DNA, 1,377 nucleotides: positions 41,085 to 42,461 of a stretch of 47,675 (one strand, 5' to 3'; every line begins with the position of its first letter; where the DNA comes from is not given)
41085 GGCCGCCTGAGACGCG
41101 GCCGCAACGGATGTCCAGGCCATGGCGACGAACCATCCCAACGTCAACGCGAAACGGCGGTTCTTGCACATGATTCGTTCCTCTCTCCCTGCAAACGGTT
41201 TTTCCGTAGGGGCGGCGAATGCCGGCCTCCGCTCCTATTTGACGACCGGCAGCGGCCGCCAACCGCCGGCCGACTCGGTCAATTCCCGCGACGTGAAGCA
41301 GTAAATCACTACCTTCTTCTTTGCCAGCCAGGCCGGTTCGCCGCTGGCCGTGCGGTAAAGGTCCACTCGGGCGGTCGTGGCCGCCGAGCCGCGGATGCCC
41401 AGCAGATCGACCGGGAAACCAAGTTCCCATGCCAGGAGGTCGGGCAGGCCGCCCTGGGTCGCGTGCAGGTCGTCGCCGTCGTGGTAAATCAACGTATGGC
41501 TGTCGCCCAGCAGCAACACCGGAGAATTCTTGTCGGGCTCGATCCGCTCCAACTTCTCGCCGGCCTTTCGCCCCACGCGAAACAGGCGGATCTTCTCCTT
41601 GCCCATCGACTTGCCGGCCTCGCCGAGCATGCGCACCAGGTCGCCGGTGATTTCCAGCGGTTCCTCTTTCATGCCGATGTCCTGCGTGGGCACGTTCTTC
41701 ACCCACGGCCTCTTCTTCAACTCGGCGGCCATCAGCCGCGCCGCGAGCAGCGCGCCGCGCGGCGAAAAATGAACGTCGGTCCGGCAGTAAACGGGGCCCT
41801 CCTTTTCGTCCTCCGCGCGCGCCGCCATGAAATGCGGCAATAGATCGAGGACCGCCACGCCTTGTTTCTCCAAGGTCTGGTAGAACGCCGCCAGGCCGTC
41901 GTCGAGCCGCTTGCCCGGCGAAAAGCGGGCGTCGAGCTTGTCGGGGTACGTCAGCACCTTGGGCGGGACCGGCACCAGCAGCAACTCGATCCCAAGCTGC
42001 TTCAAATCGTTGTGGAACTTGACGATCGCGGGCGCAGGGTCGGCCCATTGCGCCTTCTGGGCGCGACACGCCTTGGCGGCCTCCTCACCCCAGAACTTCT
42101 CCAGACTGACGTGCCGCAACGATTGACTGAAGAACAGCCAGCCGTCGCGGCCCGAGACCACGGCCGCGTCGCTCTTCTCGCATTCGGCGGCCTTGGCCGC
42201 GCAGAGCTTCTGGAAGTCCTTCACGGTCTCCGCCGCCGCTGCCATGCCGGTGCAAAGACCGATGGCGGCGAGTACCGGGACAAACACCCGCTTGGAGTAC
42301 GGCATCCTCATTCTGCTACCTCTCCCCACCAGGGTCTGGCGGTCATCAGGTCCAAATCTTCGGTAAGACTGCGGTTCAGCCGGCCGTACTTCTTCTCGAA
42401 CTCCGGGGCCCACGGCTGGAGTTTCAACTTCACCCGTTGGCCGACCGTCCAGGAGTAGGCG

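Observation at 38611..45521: Orphan O-acylation module: one MBOAT plus four AlgJ/AlgX-like paralogues, with no polysaccharide synthase nearby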

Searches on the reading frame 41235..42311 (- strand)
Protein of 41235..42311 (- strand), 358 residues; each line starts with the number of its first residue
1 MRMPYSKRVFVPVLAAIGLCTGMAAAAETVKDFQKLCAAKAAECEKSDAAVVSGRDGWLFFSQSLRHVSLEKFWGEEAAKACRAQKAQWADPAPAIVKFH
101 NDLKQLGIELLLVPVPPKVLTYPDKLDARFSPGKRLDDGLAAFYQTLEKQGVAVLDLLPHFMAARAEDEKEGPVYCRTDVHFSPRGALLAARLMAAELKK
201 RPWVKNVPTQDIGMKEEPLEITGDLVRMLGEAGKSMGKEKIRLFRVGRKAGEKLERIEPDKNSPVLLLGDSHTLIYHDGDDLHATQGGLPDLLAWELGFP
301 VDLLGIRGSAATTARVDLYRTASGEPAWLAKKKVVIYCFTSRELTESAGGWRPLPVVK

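Call 6: search_protein_families(library=pfam, proteins=[window:41235-42311:-], max_evalue=0.1)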
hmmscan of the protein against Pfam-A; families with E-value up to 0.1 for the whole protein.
window:41235-42311:- (358 aa): 4 families
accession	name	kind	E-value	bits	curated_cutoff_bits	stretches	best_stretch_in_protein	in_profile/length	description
PF16822.11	ALGX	-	1.7e-32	113.6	26.5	1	51-273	1-212/268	SGNH hydrolase-like domain, acetyltransferase AlgX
PF19040.6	SGNH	-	1.6e-05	25.2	27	0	254-309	13-69/248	SGNH domain (fused to AT3 domains)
PF13472.12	Lipase_GDSL_2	-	0.00027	21.9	32.9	0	268-317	2-50/178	GDSL-like Lipase/Acylhydrolase family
PF00657.28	Lipase_GDSL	-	0.07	13.7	23.6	0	265-312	1-55/208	GDSL-like Lipase/Acylhydrolase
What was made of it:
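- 41235..42311 (-): P2 (358 aa), a secreted ALGX-only partner (AlgX-like position). TDVHF at 41766-41780, GDSH at 41496-41507. ALGX E=2e-32 (call 6).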

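Call 7: search_protein_families(library=ncbifam, proteins=[window:41235-42311:-], max_evalue=0.1)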
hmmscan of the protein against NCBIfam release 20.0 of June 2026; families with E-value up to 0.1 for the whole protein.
window:41235-42311:- (358 aa): 0 families

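Call 13: search_solved_structures(query=window:41235-42311:-, max_evalue=1, show_alignments=2)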
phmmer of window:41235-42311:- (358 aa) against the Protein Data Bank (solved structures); distinct sequences matched with E-value up to 1: 5.
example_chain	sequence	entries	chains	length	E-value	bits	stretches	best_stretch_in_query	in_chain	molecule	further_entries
4o8v_A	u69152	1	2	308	4.1e-08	36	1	94-230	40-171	Alginate biosynthesis protein AlgJ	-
7ula_A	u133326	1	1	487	1.4e-05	27.7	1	97-273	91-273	Alginate biosynthesis protein AlgX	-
4knc_B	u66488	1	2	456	0.00014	24.5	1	99-215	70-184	Alginate biosynthesis protein AlgX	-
6njc_A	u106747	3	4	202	0.68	12.3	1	147-190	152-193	Sialate O-acetylesterase | Lysophospholipase L1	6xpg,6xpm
7pzg_AAA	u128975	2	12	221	0.73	12.2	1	147-190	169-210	Lysophospholipase L1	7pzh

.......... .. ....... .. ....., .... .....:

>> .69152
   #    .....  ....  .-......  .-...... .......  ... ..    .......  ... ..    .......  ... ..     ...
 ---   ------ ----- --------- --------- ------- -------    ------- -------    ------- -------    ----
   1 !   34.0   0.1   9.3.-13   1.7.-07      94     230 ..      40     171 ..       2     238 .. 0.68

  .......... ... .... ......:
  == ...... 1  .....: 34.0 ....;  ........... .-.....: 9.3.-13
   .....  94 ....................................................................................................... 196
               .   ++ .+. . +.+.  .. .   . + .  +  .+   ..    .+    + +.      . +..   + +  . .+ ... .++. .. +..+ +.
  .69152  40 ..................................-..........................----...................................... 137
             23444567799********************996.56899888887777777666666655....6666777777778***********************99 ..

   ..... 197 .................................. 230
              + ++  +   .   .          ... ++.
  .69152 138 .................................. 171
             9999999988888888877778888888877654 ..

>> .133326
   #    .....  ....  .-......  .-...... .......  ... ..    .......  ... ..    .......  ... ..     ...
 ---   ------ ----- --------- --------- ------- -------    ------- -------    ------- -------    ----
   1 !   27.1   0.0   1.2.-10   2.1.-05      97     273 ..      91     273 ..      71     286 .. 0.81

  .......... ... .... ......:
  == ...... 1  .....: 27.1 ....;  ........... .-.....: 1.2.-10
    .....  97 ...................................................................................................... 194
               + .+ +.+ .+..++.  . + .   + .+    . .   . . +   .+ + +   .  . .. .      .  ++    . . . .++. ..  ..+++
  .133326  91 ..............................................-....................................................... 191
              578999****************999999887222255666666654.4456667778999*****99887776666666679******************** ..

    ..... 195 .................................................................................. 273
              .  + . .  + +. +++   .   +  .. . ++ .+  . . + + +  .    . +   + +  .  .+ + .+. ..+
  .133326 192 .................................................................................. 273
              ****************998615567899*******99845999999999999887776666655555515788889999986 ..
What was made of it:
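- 41235..42311 (-): PDB sequence hits to AlgJ and AlgX align the D-x-H and Ser motifs (call 13).
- On ALGX family (AlgJ/AlgX/WssI-type SGNH hydrolase-like acetyltransferases, PF16822): They align to AlgJ RTDTHW and AlgX GTSH (call 13).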

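Call 79: find_homologous_proteins(query=window:41235-42311:-, max_evalue=1e-30)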
Query window:41235-42311:- (358 aa): 600 proteins with E <= 1e-30 among 8000 candidates; the best 120 are listed.
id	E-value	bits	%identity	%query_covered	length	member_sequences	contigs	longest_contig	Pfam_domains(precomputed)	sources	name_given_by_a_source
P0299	4.4e-238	807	100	99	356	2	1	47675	PF19040.7,PF16822.12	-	-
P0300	8.6e-189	645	82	96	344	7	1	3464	PF19040.7,PF16822.12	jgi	jgi:alginate O-acetyltransferase complex protein AlgJ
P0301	2.7e-152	525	68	94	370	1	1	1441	PF16822.12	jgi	jgi:alginate O-acetyltransferase complex protein AlgJ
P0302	7.9e-100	353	53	87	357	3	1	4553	PF16822.12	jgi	-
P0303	2.0e-95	338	51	85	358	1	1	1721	PF19040.7,PF16822.12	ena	-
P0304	6.9e-95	336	49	96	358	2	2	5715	PF16822.12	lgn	-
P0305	1.5e-93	332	48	88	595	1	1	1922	PF19040.7,PF16822.12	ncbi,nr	ncbi:MAG: hypothetical protein KAV00_06070, partial [Phycisphaerae bacterium]|nr:hypothetical protei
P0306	4.9e-93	330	50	88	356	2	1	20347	PF16822.12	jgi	-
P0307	1.4e-91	325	51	86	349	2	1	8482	PF16822.12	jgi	jgi:acetyltransferase AlgX (SGNH hydrolase-like protein)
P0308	1.8e-91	325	50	86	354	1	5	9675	PF16822.12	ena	-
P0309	2.6e-91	325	49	86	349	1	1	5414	PF16822.12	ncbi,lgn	-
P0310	4.5e-91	324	48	94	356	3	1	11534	PF16822.12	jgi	-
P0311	1.2e-90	322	49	92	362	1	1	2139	PF16822.12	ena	-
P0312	5.4e-89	317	47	95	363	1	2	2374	PF16822.12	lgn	-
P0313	3.0e-88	315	51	86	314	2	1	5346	PF16822.12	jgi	jgi:alginate O-acetyltransferase complex protein AlgJ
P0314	6.9e-88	313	46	86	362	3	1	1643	PF16822.12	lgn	-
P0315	7.2e-88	313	47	98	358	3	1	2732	PF16822.12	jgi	jgi:hypothetical protein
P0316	1.6e-87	312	45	97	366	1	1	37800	PF19040.7,PF16822.12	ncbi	-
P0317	2.0e-87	312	50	86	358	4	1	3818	PF16822.12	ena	-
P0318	8.1e-87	310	46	94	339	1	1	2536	PF16822.12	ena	-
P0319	9.4e-87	310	45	96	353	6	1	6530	PF16822.12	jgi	-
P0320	1.1e-86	309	45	98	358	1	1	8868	PF16822.12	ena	-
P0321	1.2e-86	309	48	98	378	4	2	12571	PF19040.7,PF16822.12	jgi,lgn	jgi:alginate O-acetyltransferase complex protein AlgJ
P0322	1.4e-86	309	46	94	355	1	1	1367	PF16822.12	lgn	-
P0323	1.5e-86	309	45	97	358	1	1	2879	PF16822.12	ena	-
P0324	1.8e-86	309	44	99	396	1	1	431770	PF16822.12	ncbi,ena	-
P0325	5.5e-86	307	45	100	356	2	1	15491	PF16822.12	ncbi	ncbi:MAG TPA: hypothetical protein VGB77_03950 [Abditibacteriaceae bacterium]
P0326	8.7e-86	306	46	97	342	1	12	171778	PF16822.12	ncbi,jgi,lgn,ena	-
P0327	8.7e-86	306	48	89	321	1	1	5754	PF16822.12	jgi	jgi:alginate O-acetyltransferase complex protein AlgJ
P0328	1.6e-85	306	48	90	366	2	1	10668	PF16822.12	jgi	jgi:alginate O-acetyltransferase complex protein AlgJ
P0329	4.5e-85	304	46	96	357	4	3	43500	PF16822.12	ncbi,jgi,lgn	jgi:hypothetical protein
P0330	8.1e-85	303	45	96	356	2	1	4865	PF16822.12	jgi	jgi:alginate O-acetyltransferase complex protein AlgJ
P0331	1.2e-84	303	47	91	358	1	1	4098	PF16822.12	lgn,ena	-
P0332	1.9e-84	302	46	99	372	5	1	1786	PF16822.12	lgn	-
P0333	3.4e-84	301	45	98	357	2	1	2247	PF16822.12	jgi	-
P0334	3.9e-84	301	45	97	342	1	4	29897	PF16822.12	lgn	-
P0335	4.5e-84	301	48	88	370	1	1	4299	PF16822.12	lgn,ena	-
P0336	5.7e-84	300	47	97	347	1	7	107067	PF16822.12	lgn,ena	-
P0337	8.1e-84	300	48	93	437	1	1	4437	PF16822.12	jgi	jgi:alginate O-acetyltransferase complex protein AlgJ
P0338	8.8e-84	300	42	96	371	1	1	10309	PF16822.12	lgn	-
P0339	8.9e-84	300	46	96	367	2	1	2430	PF16822.12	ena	-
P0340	1.2e-83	299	47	87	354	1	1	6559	PF16822.12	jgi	jgi:hypothetical protein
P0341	1.3e-83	299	46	93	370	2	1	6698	PF16822.12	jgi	jgi:alginate O-acetyltransferase complex protein AlgJ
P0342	1.3e-83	299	46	93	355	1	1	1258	PF16822.12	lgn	-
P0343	1.4e-83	299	46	96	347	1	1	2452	PF16822.12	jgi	jgi:hypothetical protein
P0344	1.9e-83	299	46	93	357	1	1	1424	PF16822.12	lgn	-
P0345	2.5e-83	298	48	91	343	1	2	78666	PF16822.12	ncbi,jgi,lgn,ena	-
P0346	2.8e-83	298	46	96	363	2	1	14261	PF16822.12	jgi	-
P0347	3.1e-83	298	48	90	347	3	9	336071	PF16822.12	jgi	-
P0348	3.5e-83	298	48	86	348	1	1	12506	PF16822.12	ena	-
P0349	3.8e-83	298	45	94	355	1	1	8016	PF16822.12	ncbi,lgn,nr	ncbi:MAG: hypothetical protein NTW21_12410 [Verrucomicrobia bacterium]|nr:hypothetical protein [Verr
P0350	4.0e-83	298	48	87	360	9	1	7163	PF16822.12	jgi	-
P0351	4.3e-83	298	46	93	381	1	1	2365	PF16822.12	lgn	-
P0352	4.4e-83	298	46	96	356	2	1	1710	PF16822.12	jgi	jgi:hypothetical protein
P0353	5.0e-83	297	46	97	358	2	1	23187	PF16822.12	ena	-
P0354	6.6e-83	297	46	91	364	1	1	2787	PF16822.12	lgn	-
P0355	6.7e-83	297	45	96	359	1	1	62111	PF16822.12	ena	-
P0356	7.6e-83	297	47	92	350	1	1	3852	PF16822.12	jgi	jgi:alginate O-acetyltransferase complex protein AlgJ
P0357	9.4e-83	296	45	97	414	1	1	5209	PF16822.12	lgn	-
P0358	1.0e-82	296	45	98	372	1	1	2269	PF16822.12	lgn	-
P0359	1.1e-82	296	46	91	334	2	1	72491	PF16822.12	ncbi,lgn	-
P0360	1.2e-82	296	49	86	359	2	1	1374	PF16822.12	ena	-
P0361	1.5e-82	296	44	97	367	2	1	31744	PF16822.12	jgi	-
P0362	1.6e-82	296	45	99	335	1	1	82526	PF16822.12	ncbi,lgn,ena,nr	ncbi:MAG: hypothetical protein GKR89_17700 [Candidatus Latescibacteria bacterium]|nr:hypothetical pr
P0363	1.6e-82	296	45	97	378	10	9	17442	PF16822.12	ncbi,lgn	-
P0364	1.6e-82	296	47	94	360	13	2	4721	PF16822.12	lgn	-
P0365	3.4e-82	295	45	92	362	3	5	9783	PF19040.7,PF16822.12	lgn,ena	-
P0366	4.0e-82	294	46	90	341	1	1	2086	PF16822.12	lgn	-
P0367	5.4e-82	294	47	90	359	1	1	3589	PF16822.12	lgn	-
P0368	5.5e-82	294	47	91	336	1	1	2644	PF16822.12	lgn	-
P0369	5.9e-82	294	50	86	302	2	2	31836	PF16822.12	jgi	jgi:alginate O-acetyltransferase complex protein AlgJ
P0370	6.1e-82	294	48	86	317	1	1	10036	PF16822.12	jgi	jgi:alginate O-acetyltransferase complex protein AlgJ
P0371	6.8e-82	294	46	97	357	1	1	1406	PF16822.12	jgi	jgi:alginate O-acetyltransferase complex protein AlgJ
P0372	7.1e-82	294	44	94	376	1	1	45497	PF16822.12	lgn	-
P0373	7.7e-82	293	47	91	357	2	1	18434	PF16822.12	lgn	-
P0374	8.8e-82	293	48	86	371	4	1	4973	PF16822.12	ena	-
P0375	1.0e-81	293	44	91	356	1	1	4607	PF16822.12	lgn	-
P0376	1.5e-81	292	44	92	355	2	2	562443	PF16822.12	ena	-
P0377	1.9e-81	292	48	87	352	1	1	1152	PF16822.12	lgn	-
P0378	2.5e-81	292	45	92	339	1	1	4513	PF16822.12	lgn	-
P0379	2.6e-81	292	44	97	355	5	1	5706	PF16822.12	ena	-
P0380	3.0e-81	291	45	99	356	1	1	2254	PF16822.12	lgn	-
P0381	3.0e-81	291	48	91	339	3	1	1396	PF16822.12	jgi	jgi:alginate O-acetyltransferase complex protein AlgJ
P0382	3.2e-81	291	46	91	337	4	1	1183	PF16822.12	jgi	-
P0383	4.5e-81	291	46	91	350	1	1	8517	PF16822.12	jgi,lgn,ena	-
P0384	4.5e-81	291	43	97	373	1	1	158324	PF16822.12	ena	-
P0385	4.6e-81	291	48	89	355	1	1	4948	PF16822.12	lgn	-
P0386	5.0e-81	291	44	98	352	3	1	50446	PF19040.7,PF16822.12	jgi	jgi:alginate O-acetyltransferase complex protein AlgJ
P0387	5.1e-81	291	47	93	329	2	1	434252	PF16822.12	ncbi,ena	-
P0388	5.6e-81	291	46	93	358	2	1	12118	PF16822.12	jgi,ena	-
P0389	5.8e-81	291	46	93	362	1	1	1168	PF19040.7,PF16822.12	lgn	-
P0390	6.0e-81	291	46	93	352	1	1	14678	PF16822.12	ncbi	-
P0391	7.7e-81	290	46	94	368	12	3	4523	PF16822.12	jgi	jgi:hypothetical protein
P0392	1.0e-80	290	48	89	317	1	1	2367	PF16822.12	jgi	jgi:alginate O-acetyltransferase complex protein AlgJ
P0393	1.4e-80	289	47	91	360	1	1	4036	PF16822.12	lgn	-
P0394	1.8e-80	289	45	92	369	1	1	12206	PF16822.12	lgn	-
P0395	1.8e-80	289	47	92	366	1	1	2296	PF16822.12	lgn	-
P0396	1.9e-80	289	46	91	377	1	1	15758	PF16822.12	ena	-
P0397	2.3e-80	289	44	93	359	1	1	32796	PF19040.7,PF16822.12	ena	-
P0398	2.8e-80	288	42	97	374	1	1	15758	PF16822.12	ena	-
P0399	3.6e-80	288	45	97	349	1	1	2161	PF16822.12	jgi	jgi:alginate O-acetyltransferase complex protein AlgJ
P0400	4.0e-80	288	45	94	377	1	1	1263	PF16822.12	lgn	-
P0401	4.1e-80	288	46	91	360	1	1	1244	PF16822.12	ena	-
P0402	4.8e-80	288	46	94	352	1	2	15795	PF16822.12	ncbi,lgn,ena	-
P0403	5.3e-80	287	46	98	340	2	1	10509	PF16822.12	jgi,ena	-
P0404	5.6e-80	287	42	98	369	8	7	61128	PF16822.12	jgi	jgi:alginate O-acetyltransferase complex protein AlgJ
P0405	7.6e-80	287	43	96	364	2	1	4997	PF16822.12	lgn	-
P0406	1.1e-79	286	45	95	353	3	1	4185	PF16822.12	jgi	jgi:alginate O-acetyltransferase complex protein AlgJ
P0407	1.5e-79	286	47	89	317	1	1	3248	PF16822.12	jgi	jgi:alginate O-acetyltransferase complex protein AlgJ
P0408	1.5e-79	286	48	87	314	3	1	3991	PF16822.12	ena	-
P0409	1.8e-79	286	44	94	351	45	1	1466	PF16822.12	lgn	-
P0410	1.9e-79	286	47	95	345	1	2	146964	PF16822.12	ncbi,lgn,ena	-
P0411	1.9e-79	286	43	96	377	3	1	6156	PF16822.12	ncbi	-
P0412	2.0e-79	285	44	91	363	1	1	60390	PF19040.7,PF16822.12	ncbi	-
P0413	2.1e-79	285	45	91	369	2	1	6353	PF16822.12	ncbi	-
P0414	2.3e-79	285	47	92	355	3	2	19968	PF16822.12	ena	-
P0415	2.4e-79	285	45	86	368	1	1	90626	PF16822.12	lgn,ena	-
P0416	2.5e-79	285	47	92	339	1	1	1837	PF16822.12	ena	-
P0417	2.8e-79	285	45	92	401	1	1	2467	PF19040.7,PF16822.12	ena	-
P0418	2.9e-79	285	47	85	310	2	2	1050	PF16822.12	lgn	-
